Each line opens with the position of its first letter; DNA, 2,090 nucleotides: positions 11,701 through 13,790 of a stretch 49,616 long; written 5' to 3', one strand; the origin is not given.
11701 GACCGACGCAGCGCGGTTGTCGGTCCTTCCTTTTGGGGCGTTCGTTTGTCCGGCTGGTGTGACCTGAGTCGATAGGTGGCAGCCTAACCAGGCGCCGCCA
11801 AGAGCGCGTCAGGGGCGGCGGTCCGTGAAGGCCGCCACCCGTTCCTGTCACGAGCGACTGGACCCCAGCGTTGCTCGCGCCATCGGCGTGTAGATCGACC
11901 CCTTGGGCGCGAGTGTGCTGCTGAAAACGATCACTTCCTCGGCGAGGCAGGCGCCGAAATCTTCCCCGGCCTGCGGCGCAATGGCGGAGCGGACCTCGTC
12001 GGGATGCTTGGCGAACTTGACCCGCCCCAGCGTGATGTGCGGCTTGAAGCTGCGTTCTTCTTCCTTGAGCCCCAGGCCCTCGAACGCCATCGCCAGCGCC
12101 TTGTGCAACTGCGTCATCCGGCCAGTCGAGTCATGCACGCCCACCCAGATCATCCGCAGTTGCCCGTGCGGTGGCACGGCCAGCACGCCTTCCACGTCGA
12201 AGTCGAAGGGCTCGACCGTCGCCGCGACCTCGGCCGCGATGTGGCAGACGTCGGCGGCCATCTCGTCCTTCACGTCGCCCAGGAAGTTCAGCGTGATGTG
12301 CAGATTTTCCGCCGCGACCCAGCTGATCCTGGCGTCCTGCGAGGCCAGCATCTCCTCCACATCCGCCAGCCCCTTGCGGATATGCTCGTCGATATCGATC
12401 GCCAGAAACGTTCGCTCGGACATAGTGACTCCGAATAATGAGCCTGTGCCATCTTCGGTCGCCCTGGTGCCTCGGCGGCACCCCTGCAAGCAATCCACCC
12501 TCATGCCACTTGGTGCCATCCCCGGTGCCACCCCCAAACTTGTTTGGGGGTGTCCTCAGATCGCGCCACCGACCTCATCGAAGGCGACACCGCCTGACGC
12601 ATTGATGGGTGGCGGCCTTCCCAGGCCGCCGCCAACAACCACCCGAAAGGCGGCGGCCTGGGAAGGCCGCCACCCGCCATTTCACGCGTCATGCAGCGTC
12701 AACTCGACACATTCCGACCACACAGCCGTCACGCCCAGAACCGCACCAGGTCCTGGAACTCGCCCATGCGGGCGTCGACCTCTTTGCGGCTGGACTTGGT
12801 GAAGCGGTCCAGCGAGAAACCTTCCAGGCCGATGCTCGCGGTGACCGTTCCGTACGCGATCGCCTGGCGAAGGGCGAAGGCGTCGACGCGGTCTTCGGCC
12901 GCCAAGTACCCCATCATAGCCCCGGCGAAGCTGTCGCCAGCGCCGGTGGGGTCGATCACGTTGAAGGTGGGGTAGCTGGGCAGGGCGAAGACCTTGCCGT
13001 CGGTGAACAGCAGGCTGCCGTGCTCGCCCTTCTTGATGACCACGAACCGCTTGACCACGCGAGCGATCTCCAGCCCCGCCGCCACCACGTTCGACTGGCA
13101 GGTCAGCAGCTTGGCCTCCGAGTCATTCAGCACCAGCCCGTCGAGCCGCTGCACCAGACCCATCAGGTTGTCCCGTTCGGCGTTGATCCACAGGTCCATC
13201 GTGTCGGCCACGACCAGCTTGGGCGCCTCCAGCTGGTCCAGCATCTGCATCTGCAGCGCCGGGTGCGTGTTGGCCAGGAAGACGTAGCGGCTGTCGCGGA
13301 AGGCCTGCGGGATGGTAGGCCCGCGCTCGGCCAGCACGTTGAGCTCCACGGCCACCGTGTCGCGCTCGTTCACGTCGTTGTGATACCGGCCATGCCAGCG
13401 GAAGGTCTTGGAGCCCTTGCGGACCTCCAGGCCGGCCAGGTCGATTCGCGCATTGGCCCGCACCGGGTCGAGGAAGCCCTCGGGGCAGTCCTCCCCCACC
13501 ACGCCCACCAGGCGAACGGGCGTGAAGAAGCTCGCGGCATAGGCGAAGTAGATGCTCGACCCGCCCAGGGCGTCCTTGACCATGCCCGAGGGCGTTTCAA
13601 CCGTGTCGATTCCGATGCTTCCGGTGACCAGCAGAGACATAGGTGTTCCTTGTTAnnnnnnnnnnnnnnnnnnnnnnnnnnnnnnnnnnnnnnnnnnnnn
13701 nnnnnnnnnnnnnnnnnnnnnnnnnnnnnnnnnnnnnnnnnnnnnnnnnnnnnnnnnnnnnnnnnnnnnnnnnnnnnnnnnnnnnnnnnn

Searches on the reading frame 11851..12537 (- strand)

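Call 54: search_protein_families(library=pfam, proteins=[window:11851-12537:-], max_evalue=0.001)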
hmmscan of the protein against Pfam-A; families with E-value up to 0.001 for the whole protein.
window:11851-12537:- (229 aa): 3 families
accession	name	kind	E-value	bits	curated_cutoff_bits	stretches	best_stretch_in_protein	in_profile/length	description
PF02834.22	LigT_PEase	-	9.3e-27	93.5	23.3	2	47-131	1-87/87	LigT like Phosphoesterase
PF13563.12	2_5_RNA_ligase2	-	4e-15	56.6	27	1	74-186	21-129/152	2'-5' RNA ligase superfamily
PF10469.15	AKAP7_NLS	-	1.8e-08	34.9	24.4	1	44-187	4-164/208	AKAP7 2'5' RNA ligase-like domain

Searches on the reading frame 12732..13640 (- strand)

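Call 29: search_protein_families(library=pfam, proteins=[window:12732-13640:-], max_evalue=0.001)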
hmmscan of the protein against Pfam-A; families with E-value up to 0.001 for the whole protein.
window:12732-13640:- (303 aa): 1 family
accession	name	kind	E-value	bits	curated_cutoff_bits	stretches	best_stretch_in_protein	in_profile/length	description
PF00294.29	PfkB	-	1e-15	58.3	25.8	1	149-270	170-288/302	pfkB family carbohydrate kinase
